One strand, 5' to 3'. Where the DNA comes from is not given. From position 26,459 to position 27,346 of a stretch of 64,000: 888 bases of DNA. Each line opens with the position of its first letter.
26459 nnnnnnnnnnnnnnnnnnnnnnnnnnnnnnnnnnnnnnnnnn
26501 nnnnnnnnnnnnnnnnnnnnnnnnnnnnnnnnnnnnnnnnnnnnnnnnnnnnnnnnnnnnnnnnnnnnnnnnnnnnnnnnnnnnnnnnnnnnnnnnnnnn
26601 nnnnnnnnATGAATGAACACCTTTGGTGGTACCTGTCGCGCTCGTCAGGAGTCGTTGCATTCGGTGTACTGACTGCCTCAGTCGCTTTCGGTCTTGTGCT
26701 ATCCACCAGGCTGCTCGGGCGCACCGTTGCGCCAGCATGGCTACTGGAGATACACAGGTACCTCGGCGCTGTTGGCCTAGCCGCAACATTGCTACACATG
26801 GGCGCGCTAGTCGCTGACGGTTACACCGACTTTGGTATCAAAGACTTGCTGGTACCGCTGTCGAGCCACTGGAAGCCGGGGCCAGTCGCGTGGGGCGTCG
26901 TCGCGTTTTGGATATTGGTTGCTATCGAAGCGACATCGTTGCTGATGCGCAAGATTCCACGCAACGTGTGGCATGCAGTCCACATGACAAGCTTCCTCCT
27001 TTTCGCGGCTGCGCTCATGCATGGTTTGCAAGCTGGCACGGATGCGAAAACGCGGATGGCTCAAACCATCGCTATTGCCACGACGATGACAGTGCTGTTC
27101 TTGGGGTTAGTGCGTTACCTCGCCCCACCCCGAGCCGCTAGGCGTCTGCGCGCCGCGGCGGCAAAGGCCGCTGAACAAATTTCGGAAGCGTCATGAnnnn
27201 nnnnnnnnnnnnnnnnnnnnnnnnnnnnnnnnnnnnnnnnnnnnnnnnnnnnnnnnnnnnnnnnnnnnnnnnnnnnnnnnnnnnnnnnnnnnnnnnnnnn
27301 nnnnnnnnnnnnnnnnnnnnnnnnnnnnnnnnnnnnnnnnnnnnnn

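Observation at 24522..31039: Candidate extracytoplasmic redox/metal module: ApbE, MsrQ-like di-haem protein, FGE-like ectodomain, two repeat-tailed His/acidic anchored proteins and a two-component system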

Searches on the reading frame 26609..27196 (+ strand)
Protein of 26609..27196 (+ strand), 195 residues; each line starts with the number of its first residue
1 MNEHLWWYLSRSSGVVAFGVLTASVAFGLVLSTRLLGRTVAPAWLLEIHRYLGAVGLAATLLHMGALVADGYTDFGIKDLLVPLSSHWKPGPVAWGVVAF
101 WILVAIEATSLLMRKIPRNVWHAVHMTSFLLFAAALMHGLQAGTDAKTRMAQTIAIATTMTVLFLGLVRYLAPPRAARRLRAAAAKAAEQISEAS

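Call 3: search_protein_families(library=pfam, max_evalue=0.1, proteins=[window:26609-27196:+])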
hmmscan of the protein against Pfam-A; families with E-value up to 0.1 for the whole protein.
window:26609-27196:+ (195 aa): 1 family
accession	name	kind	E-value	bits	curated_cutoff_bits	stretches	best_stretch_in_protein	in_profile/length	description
PF01794.25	Ferric_reduct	-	1.5e-07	31.9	28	1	14-135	2-120/121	Ferric reductase like transmembrane component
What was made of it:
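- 26609..27196 (+): Stand-alone di-haem ferric-reductase-domain ('MsrQ-like') cytochrome, 195 aa, with five TM helices plus a basic C-terminal helix and no FAD/NAD or FMN_bind domain. PF01794, 31.9 bits (call 3).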

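Call 4: search_protein_families(library=ncbifam, max_evalue=0.1, proteins=[window:26609-27196:+])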
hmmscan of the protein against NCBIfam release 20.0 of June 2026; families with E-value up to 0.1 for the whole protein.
window:26609-27196:+ (195 aa): 0 families

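Call 26: find_related_loci(query=A1, collection=genome_contigs, flank=10000)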
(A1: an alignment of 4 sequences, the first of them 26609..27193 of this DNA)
Query A1 (195 aa) in genome_contigs; peptide patterns used: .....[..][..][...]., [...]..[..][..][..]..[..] (x = any residue, [..] = any of these).
99 stretches matched a pattern; 62 encode a relative of the query (tblastn E <= 1e-3); 62 distinct loci.
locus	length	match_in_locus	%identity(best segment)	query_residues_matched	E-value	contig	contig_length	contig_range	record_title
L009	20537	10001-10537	64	1-179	7e-79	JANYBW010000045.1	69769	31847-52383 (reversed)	MAG: Actinomycetes bacterium isolate 336R_metabinner_10 336R_k141_2292856, whole genome shotgun sequence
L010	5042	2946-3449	67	1-168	4e-75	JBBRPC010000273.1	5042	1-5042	MAG: Acidimicrobiia bacterium isolate La1_metabat2.393 LA1C_B2.393_k141_1603879L_5042_cov_9.0000, whole genome shotgun s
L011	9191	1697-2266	52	1-190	5e-59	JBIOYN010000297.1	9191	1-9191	MAG: Acidimicrobiia bacterium isolate MAG029 k127_4070720, whole genome shotgun sequence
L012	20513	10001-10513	53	1-171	8e-58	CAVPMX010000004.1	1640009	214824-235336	MAG: uncultured Actinomycetes bacterium isolate MFD09964.bin.2.241 genome assembly, contig: contig_4523, whole genome sh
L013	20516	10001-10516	54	1-172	5e-59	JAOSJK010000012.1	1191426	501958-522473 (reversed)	MAG: Acidimicrobiia bacterium isolate FR_1 FR-Acidimicrobiia-1_s2, whole genome shotgun sequence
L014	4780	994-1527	52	1-179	1e-54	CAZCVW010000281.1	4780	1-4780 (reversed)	MAG TPA_asm: uncultured Burkholderiales bacterium isolate SRP136066_co1_408 genome assembly, contig: NODE_32312_length_4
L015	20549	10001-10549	48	1-184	6e-53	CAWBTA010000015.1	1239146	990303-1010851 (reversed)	MAG: uncultured Acidimicrobiales bacterium isolate MFD04651.bin.1.226 genome assembly, contig: contig_7553, whole genome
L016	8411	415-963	48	1-184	1e-52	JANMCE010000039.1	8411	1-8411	MAG: Actinomycetes bacterium isolate OTE_1_metabat_202 OTE_1_k141_2794673, whole genome shotgun sequence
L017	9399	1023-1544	54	1-172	1e-52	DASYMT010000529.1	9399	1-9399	MAG TPA_asm: Acidimicrobiales bacterium isolate SMAG_U4382 k141_217658, whole genome shotgun sequence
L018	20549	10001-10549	47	1-184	2e-52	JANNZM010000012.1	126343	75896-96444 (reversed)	MAG: Actinomycetes bacterium isolate VAR_25_metabat_130 VAR_25_k141_2210864, whole genome shotgun sequence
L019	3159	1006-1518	52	1-171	4e-52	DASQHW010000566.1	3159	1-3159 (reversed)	MAG TPA_asm: Acidimicrobiia bacterium isolate SMAG_U11843 k141_551268, whole genome shotgun sequence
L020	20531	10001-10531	49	1-178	2e-51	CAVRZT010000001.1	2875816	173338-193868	MAG: uncultured Actinomycetes bacterium isolate MFD05942.bin.2.12 genome assembly, contig: contig_10582, whole genome sh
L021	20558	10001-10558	46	1-191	1e-51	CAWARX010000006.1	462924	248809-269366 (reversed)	MAG: uncultured Actinomycetes bacterium isolate MFD02416.bin.2.207 genome assembly, contig: contig_61673, whole genome s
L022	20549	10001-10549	48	1-183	6e-51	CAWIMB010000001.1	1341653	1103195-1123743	MAG: uncultured Actinomycetes bacterium isolate MFD04944.bin.2.122 genome assembly, contig: contig_23461, whole genome s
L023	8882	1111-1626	49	7-179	8e-51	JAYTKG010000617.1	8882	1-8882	MAG: Acidimicrobiia bacterium isolate GFS_3107 GFS_3107_616, whole genome shotgun sequence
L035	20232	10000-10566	44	1-188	5e-47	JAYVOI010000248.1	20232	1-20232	MAG: Ilumatobacteraceae bacterium isolate GL7_UP_metabat_28_sub GL7_UP_metabat_28_sub_247, whole genome shotgun sequence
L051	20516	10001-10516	44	7-179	1e-44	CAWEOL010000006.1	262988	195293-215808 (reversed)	MAG: Ilumatobacteraceae bacterium isolate MFD02242.bin.2.79 genome assembly, contig: contig_25352, whole genome shotgun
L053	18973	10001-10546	42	1-178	2e-43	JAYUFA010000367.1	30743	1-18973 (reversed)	MAG: Actinomycetota bacterium isolate GFS_7628 GFS_7628_366, whole genome shotgun sequence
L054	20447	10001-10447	49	1-149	4e-43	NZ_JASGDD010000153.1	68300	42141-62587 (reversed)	MAG: Nocardioides sp. isolate 1M004 JMF-2106-05-0001A.bin.4_152, whole genome shotgun sequence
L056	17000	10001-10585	44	1-195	2e-42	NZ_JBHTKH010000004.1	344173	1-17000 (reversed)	Terrabacter terrigena strain CCUG 57508 GCM70027476_15, whole genome shotgun sequence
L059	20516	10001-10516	44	2-173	9e-40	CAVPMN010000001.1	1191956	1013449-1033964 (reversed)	MAG: uncultured Iamiaceae bacterium isolate MFD09779.bin.2.32 genome assembly, contig: contig_22647, whole genome shotgu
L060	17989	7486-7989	48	2-169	2e-44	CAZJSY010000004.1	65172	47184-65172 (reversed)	MAG TPA_asm: uncultured Burkholderiales bacterium isolate SRP272529_co1_36 genome assembly, contig: NODE_441_length_6517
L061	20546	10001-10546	40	1-186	2e-37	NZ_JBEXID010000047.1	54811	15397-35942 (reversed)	Streptomyces sp. NPDC005181 NPDC005181_288_G12.ctg-0047, whole genome shotgun sequence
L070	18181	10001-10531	44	1-178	5e-46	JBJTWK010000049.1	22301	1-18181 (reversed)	MAG: Actinomycetes bacterium isolate samp_4444_semibin_666 samp_4444_532565, whole genome shotgun sequence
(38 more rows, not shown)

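Call 33: find_homologous_proteins(query=window:26609-27193:+, max_evalue=1e-10)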
Query window:26609-27193:+ (195 aa): 393 proteins with E <= 1e-10 among 4731 candidates; the best 120 are listed.
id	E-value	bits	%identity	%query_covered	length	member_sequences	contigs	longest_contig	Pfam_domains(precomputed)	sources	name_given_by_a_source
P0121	7.5e-119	412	100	100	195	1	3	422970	PF01794.26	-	-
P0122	1.1e-75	272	67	90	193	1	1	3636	PF01794.26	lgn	-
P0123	3.5e-75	270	64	92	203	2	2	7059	-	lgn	-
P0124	5.7e-75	269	67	86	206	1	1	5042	PF01794.26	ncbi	-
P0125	7.1e-75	269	66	89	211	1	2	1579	PF01794.26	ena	-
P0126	9.8e-72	259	66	94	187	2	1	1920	PF01794.26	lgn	-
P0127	5.0e-71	257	65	88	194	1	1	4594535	PF01794.26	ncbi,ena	-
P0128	1.1e-70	255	63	98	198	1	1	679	PF01794.26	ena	-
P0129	1.2e-70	255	63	98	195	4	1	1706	PF01794.26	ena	-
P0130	3.6e-70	254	65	92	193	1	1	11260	PF01794.26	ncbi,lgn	-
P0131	7.4e-69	249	64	88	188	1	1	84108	PF01794.26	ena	-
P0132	2.0e-65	238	59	95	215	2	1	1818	PF01794.26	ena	-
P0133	6.1e-65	237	74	73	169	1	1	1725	-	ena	-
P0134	1.4e-64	236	60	95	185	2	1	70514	PF01794.26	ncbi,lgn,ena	-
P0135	1.4e-60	223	59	94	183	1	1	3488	PF01794.26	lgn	-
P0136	2.0e-59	219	55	94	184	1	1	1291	PF01794.26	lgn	-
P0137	6.7e-59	217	57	92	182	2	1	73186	PF01794.26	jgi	jgi:DMSO/TMAO reductase YedYZ heme-binding membrane subunit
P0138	2.0e-58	215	55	92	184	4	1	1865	PF01794.26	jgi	jgi:DMSO/TMAO reductase YedYZ heme-binding membrane subunit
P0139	2.6e-57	212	54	92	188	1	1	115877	PF01794.26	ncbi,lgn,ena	-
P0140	1.8e-56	209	54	88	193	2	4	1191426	PF01794.26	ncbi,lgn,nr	ncbi:MAG: ferric reductase-like transmembrane domain-containing protein [Acidimicrobiia bacterium]|n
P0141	5.5e-56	208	59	91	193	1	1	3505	PF01794.26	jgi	jgi:DMSO/TMAO reductase YedYZ heme-binding membrane subunit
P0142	7.1e-56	207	54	88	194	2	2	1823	PF01794.26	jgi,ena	-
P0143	1.1e-55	207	53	88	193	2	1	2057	PF01794.26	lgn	-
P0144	1.5e-55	206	51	90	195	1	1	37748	PF01794.26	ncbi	-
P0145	4.5e-55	205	56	89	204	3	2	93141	PF01794.26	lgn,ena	-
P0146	4.8e-55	204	51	99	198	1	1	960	PF01794.26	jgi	jgi:sulfoxide reductase heme-binding subunit YedZ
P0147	5.6e-55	204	55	88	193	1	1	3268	PF01794.26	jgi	-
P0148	5.7e-55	204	53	91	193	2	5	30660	PF01794.26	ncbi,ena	-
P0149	6.1e-55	204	55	88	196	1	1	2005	PF01794.26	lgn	-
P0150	3.5e-54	202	50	99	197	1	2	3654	PF01794.26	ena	-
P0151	4.8e-54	201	54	95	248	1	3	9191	PF01794.26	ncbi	-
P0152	1.0e-53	200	52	95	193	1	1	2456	PF01794.26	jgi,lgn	-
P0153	1.2e-53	200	50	88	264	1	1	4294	PF01794.26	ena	-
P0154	1.9e-53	199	54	92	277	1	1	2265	PF01794.26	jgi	jgi:hypothetical protein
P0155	2.9e-53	199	55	96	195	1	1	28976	PF01794.26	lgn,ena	-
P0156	3.1e-53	199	51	100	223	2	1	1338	PF01794.26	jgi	jgi:DMSO/TMAO reductase YedYZ heme-binding membrane subunit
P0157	4.3e-53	198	51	99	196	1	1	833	PF01794.26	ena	-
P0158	1.1e-52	197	52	95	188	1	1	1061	PF01794.26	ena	-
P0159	1.3e-52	197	52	94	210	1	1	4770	PF01794.26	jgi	jgi:DMSO/TMAO reductase YedYZ heme-binding membrane subunit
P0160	1.4e-52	196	53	92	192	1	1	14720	PF01794.26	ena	-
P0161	1.4e-52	196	52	86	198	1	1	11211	PF01794.26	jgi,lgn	-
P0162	1.5e-52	196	51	91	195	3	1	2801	PF01794.26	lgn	-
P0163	1.8e-52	196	48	100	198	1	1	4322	PF01794.26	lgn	-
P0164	2.8e-52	195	52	93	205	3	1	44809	PF01794.26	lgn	-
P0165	2.9e-52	195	50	97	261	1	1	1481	PF01794.26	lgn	-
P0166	3.0e-52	195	50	97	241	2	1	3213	PF01794.26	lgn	-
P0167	3.2e-52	195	52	88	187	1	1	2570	PF01794.26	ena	-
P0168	3.2e-52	195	53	91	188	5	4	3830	PF01794.26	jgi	-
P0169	3.5e-52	195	52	89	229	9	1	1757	PF01794.26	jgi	-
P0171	4.1e-52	195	51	89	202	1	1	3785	PF01794.26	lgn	-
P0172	6.9e-52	194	51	89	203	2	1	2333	PF01794.26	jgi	jgi:predicted ferric reductase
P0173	9.4e-52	194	48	95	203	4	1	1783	PF01794.26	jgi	-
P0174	1.1e-51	193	48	100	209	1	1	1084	PF01794.26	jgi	jgi:predicted ferric reductase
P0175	2.6e-51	192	52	96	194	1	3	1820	PF01794.26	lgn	-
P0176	3.2e-51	192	52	91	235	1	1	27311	PF01794.26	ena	-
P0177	4.1e-51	192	53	89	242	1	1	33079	PF01794.26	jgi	jgi:hypothetical protein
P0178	5.1e-51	191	53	93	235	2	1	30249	PF01794.26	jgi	jgi:predicted ferric reductase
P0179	8.4e-51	191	50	93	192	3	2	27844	PF01794.26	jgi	jgi:sulfoxide reductase heme-binding subunit YedZ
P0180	9.0e-51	191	53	92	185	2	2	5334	PF01794.26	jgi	jgi:predicted ferric reductase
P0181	9.5e-51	190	49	95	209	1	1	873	PF01794.26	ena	-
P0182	1.0e-50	190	51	94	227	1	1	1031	PF01794.26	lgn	-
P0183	1.2e-50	190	51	88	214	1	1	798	PF01794.26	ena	-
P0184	1.8e-50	190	52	92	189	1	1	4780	PF01794.26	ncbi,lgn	-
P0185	1.8e-50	190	51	99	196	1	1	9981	PF01794.26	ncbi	-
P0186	1.9e-50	190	51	92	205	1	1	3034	PF01794.26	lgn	-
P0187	2.2e-50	189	50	92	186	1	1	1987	PF01794.26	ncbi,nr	ncbi:MAG TPA: ferric reductase-like transmembrane domain-containing protein [Rugosimonospora sp.]|nr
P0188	2.6e-50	189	50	87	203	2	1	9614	PF01794.26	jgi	-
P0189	3.2e-50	189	51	88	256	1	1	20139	PF01794.26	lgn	-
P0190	3.7e-50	189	49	98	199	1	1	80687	PF01794.26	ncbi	-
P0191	4.4e-50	188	52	91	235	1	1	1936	PF01794.26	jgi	jgi:hypothetical protein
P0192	5.9e-50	188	48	93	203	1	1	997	PF01794.26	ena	-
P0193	7.1e-50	188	51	88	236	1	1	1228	PF01794.26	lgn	-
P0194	7.8e-50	187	50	92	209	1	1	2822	PF01794.26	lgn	-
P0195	7.8e-50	187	51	89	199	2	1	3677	PF01794.26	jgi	-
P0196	9.2e-50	187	50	92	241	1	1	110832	PF01794.26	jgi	jgi:DMSO/TMAO reductase YedYZ heme-binding membrane subunit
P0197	1.0e-49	187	49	93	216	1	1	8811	PF01794.26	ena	-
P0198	1.2e-49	187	50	92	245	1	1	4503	PF01794.26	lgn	-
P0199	1.2e-49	187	51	93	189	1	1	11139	PF01794.26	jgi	jgi:hypothetical protein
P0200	2.0e-49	186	52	85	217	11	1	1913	PF01794.26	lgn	-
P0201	2.0e-49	186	53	88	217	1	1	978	PF01794.26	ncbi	-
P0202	2.5e-49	186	51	94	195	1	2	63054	PF01794.26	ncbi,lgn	-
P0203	2.6e-49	186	51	96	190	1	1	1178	PF01794.26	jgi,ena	-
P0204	3.0e-49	186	53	90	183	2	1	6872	PF01794.26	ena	-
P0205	3.2e-49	185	49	95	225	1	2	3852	PF01794.26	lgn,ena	-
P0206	3.9e-49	185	47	99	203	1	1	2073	PF01794.26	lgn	-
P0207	4.4e-49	185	45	96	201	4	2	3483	PF01794.26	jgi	jgi:sulfoxide reductase heme-binding subunit YedZ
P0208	4.6e-49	185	53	79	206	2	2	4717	PF01794.26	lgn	-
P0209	7.8e-49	184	49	92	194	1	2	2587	PF01794.26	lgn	-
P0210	1.0e-48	184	53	79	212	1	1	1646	PF01794.26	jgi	jgi:predicted ferric reductase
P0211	1.1e-48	184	51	91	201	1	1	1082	PF01794.26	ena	-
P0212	1.4e-48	183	42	98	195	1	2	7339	PF01794.26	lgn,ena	-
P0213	1.5e-48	183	49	88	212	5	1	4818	PF01794.26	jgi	jgi:DMSO/TMAO reductase YedYZ heme-binding membrane subunit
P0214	1.5e-48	183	46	90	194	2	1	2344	PF01794.26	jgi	jgi:sulfoxide reductase heme-binding subunit YedZ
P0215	1.6e-48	183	49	90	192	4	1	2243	PF01794.26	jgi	-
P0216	1.7e-48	183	43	97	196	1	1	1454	PF01794.26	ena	-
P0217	1.7e-48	183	54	74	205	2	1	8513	PF01794.26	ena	-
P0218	2.1e-48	183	46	100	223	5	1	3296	PF01794.26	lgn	-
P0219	2.2e-48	183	51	93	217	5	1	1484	PF01794.26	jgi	jgi:predicted ferric reductase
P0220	2.8e-48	182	53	90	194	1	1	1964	PF01794.26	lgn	-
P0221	3.0e-48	182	46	97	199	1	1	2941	PF01794.26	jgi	jgi:hypothetical protein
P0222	3.0e-48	182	48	98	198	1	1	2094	PF01794.26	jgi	jgi:predicted ferric reductase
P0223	3.1e-48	182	51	88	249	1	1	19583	PF01794.26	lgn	-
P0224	3.9e-48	182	47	91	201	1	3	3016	PF01794.26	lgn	-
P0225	4.3e-48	182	46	89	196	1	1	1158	PF01794.26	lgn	-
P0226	4.9e-48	182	44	93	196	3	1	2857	PF01794.26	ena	-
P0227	4.9e-48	182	55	91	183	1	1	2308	PF01794.26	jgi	jgi:hypothetical protein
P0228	5.6e-48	181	51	88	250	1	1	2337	PF01794.26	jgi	jgi:DMSO/TMAO reductase YedYZ heme-binding membrane subunit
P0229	6.2e-48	181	46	89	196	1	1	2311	PF01794.26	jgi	jgi:methionine sulfoxide reductase heme-binding subunit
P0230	6.5e-48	181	46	89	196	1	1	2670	PF01794.26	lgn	-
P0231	6.6e-48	181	48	94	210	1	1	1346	PF01794.26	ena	-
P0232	8.0e-48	181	46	89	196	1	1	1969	PF01794.26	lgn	-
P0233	8.4e-48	181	49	95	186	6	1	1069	PF01794.26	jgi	jgi:predicted ferric reductase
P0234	9.8e-48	181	49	89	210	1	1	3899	PF01794.26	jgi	jgi:predicted ferric reductase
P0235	1.3e-47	180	53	89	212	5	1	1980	PF01794.26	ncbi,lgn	-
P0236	1.3e-47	180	52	88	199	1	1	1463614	PF01794.26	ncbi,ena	-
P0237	1.4e-47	180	46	89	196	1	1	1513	PF01794.26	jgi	jgi:DMSO/TMAO reductase YedYZ heme-binding membrane subunit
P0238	1.4e-47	180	49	96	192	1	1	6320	PF01794.26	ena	-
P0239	1.4e-47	180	50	95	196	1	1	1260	PF01794.26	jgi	jgi:predicted ferric reductase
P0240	1.6e-47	180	53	91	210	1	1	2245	PF01794.26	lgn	-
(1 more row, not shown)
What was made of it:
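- Source annotations name homologues of the cytochrome 'YedZ/MsrQ' (call 33).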

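Call 34: find_encoding_contigs(protein=P0127, flank=7000, max_places=1)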
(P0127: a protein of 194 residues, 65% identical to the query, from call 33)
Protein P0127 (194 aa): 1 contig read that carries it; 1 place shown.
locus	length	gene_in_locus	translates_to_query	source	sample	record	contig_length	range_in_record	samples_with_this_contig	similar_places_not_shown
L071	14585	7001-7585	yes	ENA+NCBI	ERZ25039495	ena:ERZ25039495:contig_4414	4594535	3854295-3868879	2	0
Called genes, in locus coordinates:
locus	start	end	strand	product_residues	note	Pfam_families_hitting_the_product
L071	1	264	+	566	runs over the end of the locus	PF07969:Amidohydro_3, PF01979:Amidohydro_1 (weak), PF07969:Amidohydro_3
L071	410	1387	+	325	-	PF13338:AbiEi_4 (weak), PF18741:MTES_1575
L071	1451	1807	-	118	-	PF07238:PilZ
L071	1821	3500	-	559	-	PF00501:AMP-binding, PF13193:AMP-binding_C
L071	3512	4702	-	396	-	PF02771:Acyl-CoA_dh_N, PF02770:Acyl-CoA_dh_M, PF00441:Acyl-CoA_dh_1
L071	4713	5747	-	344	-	PF02424:ApbE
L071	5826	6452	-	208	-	-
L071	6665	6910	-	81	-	-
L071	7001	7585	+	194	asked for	PF01794:Ferric_reduct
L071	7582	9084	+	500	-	PF03781:FGE-sulfatase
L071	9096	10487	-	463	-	-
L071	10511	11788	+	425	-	PF01522:Polysacc_deac_1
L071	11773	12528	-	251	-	PF00535:Glycos_transf_2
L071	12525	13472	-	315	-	PF01073:3Beta_HSD, PF01370:Epimerase, PF02719:Polysacc_synt_2 (weak), PF04321:RmlD_sub_bind, PF13460:NAD_binding_10, PF16363:GDP_Man_Dehyd, PF07993:NAD_binding_4 (weak)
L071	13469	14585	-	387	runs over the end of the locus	PF00155:Aminotran_1_2, PF00266:Aminotran_5 (faint), PF01041:DegT_DnrJ_EryC1, PF01212:Beta_elim_lyase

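Call 35: find_encoding_contigs(protein=P0134, flank=7000, max_places=1)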
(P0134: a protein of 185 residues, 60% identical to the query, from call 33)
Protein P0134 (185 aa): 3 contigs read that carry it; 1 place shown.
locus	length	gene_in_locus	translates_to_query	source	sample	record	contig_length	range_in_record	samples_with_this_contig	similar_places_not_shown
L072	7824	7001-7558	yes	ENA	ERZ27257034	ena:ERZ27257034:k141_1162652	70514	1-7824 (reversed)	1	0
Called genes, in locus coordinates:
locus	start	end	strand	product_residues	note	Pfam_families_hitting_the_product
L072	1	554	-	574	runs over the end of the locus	PF00501:AMP-binding, PF13193:AMP-binding_C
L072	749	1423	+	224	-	-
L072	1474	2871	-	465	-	PF14827:dCache_3, PF00672:HAMP, PF26769:HAMP_PhoQ, PF00512:HisKA, PF02518:HATPase_c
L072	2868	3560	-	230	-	PF00072:Response_reg, PF00486:Trans_reg_C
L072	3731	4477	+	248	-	-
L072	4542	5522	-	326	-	PF02424:ApbE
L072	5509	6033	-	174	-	-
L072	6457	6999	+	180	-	-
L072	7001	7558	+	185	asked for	PF01794:Ferric_reduct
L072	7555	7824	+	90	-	?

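Call 36: find_encoding_contigs(protein=P0236, flank=7000, max_places=1)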
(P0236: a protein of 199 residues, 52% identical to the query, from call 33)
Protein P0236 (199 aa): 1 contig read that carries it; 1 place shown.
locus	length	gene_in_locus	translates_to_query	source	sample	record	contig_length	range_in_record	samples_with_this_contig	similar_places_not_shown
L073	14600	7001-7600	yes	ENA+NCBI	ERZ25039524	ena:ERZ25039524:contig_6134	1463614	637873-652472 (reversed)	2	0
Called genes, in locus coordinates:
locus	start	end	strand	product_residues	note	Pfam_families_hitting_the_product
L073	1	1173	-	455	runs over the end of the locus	PF00202:Aminotran_3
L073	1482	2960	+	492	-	PF00909:Ammonium_transp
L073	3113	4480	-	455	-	PF00672:HAMP, PF00512:HisKA, PF02518:HATPase_c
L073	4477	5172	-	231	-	PF00072:Response_reg, PF00486:Trans_reg_C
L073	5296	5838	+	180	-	-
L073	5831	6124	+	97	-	-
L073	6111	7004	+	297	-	PF02424:ApbE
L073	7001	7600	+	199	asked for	PF01794:Ferric_reduct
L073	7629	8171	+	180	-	PF09990:DUF2231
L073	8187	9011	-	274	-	PF00296:Bac_luciferase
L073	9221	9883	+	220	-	PF00106:adh_short, PF13561:adh_short_C2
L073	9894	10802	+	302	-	PF00296:Bac_luciferase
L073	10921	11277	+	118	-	-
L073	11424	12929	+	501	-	PF00501:AMP-binding, PF13193:AMP-binding_C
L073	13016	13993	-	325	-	PF01553:Acyltransferase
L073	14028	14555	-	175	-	PF00156:Pribosyltran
